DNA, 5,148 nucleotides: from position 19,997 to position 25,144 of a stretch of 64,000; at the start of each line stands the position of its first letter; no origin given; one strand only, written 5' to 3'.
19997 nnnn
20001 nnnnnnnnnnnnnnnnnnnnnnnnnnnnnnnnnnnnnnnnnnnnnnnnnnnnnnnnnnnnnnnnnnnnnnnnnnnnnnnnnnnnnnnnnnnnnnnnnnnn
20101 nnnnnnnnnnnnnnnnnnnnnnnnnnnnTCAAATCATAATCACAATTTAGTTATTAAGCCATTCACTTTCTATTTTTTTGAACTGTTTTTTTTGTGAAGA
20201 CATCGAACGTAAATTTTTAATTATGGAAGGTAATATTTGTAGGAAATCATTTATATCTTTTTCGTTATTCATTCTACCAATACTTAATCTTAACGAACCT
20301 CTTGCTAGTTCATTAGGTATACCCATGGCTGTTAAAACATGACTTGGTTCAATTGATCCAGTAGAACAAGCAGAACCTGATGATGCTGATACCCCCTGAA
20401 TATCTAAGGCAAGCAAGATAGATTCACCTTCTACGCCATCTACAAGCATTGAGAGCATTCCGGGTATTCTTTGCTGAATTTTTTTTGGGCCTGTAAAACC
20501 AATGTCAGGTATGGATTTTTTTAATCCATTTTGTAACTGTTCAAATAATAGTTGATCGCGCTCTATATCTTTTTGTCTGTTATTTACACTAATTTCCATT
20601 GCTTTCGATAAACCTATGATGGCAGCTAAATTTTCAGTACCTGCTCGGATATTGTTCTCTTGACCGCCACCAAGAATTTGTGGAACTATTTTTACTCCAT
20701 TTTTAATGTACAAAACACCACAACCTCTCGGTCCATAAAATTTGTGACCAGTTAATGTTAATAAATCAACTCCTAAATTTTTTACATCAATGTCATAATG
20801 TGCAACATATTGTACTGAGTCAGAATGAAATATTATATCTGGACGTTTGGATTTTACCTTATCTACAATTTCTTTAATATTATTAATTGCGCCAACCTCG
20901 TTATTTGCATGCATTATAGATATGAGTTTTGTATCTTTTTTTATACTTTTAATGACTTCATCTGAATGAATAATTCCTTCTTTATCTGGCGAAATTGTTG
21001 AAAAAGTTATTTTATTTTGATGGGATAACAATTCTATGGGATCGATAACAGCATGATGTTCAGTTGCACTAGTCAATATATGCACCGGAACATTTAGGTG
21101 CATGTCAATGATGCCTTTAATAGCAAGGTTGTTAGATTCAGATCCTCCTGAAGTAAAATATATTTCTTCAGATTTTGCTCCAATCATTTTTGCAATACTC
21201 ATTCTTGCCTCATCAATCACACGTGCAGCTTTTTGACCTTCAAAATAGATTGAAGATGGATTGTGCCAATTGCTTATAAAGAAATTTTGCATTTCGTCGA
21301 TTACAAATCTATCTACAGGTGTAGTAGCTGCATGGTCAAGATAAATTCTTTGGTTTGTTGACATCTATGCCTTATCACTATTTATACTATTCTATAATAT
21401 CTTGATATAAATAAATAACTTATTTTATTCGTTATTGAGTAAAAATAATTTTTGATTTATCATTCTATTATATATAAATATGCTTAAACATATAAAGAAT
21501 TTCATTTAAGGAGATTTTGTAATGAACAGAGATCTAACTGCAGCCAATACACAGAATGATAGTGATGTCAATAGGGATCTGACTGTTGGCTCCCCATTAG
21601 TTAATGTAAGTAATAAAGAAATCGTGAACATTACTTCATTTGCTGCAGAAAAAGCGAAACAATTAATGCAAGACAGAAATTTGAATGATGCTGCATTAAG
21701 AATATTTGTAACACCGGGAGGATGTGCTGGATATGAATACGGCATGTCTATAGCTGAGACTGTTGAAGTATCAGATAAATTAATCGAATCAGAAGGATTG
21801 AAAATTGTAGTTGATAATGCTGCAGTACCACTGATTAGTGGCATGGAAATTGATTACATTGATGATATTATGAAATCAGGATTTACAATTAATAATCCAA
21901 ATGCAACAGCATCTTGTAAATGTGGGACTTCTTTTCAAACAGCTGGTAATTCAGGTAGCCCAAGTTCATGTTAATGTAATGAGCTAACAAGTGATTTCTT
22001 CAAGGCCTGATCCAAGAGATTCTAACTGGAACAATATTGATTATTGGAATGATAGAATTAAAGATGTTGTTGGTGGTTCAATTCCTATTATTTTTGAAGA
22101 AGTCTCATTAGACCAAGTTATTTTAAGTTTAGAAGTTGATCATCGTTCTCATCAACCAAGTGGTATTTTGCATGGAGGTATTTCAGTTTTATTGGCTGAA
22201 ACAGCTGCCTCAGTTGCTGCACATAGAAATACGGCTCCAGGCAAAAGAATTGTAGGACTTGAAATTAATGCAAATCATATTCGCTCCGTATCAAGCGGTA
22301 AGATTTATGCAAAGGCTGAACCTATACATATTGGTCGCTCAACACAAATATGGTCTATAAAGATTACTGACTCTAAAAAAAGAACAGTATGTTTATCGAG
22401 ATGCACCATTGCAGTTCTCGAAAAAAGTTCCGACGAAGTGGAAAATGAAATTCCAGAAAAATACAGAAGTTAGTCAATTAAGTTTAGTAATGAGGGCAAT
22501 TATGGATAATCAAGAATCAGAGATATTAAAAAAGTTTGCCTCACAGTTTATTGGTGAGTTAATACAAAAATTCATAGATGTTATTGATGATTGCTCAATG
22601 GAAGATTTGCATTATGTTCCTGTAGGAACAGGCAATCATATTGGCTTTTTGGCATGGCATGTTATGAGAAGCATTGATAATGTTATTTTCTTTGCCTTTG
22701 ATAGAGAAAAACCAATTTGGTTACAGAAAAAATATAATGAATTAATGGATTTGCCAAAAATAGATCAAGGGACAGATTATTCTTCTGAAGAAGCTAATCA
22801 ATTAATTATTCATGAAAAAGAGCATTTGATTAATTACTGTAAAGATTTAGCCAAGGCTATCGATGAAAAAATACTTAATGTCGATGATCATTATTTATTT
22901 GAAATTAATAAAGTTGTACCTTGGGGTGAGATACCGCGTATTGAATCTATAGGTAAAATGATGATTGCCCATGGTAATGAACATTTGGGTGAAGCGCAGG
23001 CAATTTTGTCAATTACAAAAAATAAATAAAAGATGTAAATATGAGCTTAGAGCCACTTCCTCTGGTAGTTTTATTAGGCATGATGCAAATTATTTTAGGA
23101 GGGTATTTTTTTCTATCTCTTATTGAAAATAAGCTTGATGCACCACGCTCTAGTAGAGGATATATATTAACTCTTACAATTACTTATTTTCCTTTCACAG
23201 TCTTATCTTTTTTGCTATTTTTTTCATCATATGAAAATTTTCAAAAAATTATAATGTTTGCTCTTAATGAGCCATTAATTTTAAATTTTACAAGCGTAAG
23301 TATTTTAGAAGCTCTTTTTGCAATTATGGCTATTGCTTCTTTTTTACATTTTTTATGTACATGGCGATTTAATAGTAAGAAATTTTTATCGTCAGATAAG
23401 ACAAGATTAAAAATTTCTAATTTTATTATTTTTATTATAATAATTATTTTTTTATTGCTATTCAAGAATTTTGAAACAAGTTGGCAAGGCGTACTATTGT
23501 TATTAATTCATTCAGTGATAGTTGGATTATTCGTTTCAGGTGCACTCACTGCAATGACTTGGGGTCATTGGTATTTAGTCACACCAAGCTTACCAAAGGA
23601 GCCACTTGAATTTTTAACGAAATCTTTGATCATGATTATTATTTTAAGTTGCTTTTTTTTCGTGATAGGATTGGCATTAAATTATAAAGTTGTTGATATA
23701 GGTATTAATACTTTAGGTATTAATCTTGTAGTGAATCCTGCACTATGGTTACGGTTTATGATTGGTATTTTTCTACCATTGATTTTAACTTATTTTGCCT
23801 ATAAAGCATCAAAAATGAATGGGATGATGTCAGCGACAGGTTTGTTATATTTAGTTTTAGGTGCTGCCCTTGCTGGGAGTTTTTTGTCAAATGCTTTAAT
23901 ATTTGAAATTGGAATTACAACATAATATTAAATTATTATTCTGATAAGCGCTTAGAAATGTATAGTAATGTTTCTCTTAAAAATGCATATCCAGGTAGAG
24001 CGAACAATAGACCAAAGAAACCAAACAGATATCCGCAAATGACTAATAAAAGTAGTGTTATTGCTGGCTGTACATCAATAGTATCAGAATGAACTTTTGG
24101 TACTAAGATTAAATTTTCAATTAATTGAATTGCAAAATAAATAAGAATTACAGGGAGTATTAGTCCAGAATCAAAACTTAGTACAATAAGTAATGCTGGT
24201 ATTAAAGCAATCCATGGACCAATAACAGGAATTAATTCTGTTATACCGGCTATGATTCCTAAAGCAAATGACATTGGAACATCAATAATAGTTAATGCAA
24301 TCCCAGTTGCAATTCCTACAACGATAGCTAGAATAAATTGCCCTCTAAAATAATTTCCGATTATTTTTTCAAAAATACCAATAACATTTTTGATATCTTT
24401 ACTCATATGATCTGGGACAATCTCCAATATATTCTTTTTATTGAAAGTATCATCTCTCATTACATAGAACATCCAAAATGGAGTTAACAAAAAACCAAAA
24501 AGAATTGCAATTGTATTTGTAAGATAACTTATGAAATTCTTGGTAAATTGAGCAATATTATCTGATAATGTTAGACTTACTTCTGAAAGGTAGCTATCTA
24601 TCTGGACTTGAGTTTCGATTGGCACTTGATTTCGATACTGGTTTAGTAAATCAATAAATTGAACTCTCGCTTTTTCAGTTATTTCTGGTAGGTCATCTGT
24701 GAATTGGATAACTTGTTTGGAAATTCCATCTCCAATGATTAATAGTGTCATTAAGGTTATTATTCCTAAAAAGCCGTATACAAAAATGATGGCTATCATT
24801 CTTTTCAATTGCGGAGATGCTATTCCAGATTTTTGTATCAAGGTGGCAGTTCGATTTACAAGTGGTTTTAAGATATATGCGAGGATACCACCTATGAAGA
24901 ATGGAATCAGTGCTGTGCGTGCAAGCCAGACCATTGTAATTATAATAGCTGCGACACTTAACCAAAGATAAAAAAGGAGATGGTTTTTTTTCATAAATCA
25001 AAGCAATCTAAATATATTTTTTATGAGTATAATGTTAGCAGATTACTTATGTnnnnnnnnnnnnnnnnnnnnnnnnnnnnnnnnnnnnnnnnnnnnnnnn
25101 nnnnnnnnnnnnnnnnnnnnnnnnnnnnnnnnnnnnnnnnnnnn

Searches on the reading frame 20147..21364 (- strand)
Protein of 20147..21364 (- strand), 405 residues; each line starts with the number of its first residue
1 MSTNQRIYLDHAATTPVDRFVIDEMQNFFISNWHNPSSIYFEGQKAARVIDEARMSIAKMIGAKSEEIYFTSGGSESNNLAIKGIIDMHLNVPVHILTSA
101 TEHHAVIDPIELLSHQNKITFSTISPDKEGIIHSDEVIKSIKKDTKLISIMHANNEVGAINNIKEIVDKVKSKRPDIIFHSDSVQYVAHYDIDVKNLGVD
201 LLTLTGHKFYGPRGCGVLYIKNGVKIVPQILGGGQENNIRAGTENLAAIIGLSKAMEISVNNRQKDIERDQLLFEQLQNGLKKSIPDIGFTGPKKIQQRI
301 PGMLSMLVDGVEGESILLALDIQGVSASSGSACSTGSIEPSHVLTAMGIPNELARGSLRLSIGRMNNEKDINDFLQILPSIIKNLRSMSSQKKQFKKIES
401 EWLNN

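Call 41: search_protein_families(library=pfam, proteins=[window:20147-21364:-], max_evalue=0.0001)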
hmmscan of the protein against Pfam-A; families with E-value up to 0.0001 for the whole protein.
window:20147-21364:- (405 aa): 1 family
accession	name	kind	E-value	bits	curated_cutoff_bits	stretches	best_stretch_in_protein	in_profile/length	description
PF00266.25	Aminotran_5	-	7.9e-78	262.4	21.5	1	7-373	1-370/371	Aminotransferase class-V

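Call 91: search_protein_families(library=ncbifam, proteins=[window:20147-21364:-], max_evalue=1e-8)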
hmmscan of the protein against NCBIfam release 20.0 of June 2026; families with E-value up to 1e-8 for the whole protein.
window:20147-21364:- (405 aa): 15 families
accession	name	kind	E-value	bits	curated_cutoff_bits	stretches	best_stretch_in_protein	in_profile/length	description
TIGR03402.1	FeS_nifS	equivalog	1.2e-131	439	530.75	1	7-390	1-378/379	cysteine desulfurase NifS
NF010611.0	PRK14012.1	equivalog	7.9e-102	341.2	548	1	4-392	4-389/406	IscS subfamily cysteine desulfurase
TIGR02006.1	IscS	equivalog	4e-101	338.9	643.2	1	6-395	4-388/402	IscS subfamily cysteine desulfurase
TIGR03235.1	DNA_S_dndA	equivalog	2.8e-100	336.1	480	1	8-361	1-352/353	cysteine desulfurase DndA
NF002806.0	PRK02948.1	subfamily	5.1e-79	266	304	1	7-386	2-376/381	IscS subfamily cysteine desulfurase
TIGR03403.1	nifS_epsilon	equivalog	3.3e-77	259.9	587.7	1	7-390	1-381/382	NifS family cysteine desulfurase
TIGR01979.1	sufS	subfamily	7.6e-58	196.3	475.1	1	4-383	17-400/403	SufS family cysteine desulfurase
TIGR01977.1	am_tr_V_EF2568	hypoth_equivalog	8.1e-51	173.2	377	1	7-380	1-375/376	cysteine desulfurase family protein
NF041166.1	f2_encap_cargo1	exception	1.6e-39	136.5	800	1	5-335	245-588/623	family 2A encapsulin nanocompartment cargo protein cysteine desulfurase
NF008126.0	PRK10874.1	equivalog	1.7e-33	116.3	607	1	4-378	18-392/401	cysteine desulfurase CsdA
NF040779.1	Sec_lyase_SclA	exception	1.7e-33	116.1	525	1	7-382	1-377/378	selenocysteine lyase SclA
NF006791.0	PRK09295.1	equivalog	1.9e-33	116.2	661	1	7-296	25-331/406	cysteine desulfurase SufS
TIGR03392.1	FeS_syn_CsdA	equivalog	1.7e-32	113.1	493.6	1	4-378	15-389/398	cysteine desulfurase CsdA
TIGR01976.1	am_tr_V_VC1184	hypoth_equivalog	3.5e-29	102.3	352.35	1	3-377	16-400/401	cysteine desulfurase-like protein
NF051467.1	peri_mod_PvdN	equivalog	9e-10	37.8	650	1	18-222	65-279/425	pyoverdine-tailoring periplasmic protein PvdN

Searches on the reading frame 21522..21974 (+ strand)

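Call 90: search_protein_families(library=pfam, proteins=[window:21522-21974:+], max_evalue=0.00001)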
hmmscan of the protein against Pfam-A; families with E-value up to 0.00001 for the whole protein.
window:21522-21974:+ (150 aa): 1 family
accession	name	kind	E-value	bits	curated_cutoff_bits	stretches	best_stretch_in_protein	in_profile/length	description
PF01521.26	Fe-S_biosyn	-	9.9e-17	61.6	26.3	1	35-135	3-109/110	Iron-sulphur cluster biosynthesis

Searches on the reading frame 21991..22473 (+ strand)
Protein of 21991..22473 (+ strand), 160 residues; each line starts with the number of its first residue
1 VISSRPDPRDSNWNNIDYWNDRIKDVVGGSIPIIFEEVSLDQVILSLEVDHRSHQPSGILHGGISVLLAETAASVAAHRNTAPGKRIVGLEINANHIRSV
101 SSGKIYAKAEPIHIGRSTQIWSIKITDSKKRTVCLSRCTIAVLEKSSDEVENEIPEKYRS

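Call 90: search_protein_families(library=pfam, proteins=[window:21991-22473:+], max_evalue=0.00001)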
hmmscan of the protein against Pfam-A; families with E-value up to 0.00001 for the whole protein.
window:21991-22473:+ (160 aa): 1 family
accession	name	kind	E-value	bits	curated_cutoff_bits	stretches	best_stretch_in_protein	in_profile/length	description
PF03061.28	4HBT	-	1.2e-16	61.2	20.6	1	58-134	2-79/79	Thioesterase superfamily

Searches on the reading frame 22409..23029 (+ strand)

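Call 90: search_protein_families(library=pfam, proteins=[window:22409-23029:+], max_evalue=0.00001)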
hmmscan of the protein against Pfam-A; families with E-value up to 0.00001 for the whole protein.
window:22409-23029:+ (206 aa): 1 family
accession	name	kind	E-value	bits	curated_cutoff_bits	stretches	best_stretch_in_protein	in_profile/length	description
PF12867.12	DinB_2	-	8.9e-08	33.1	24.8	1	53-195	7-127/128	DinB superfamily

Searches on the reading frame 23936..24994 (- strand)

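Call 41: search_protein_families(library=pfam, proteins=[window:23936-24994:-], max_evalue=0.0001)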
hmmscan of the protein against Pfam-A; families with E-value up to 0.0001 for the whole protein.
window:23936-24994:- (352 aa): 1 family
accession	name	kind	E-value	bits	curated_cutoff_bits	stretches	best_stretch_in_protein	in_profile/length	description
PF01594.21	AI-2E_transport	-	1.5e-54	185.8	34.3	1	13-344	6-324/327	AI-2E family transporter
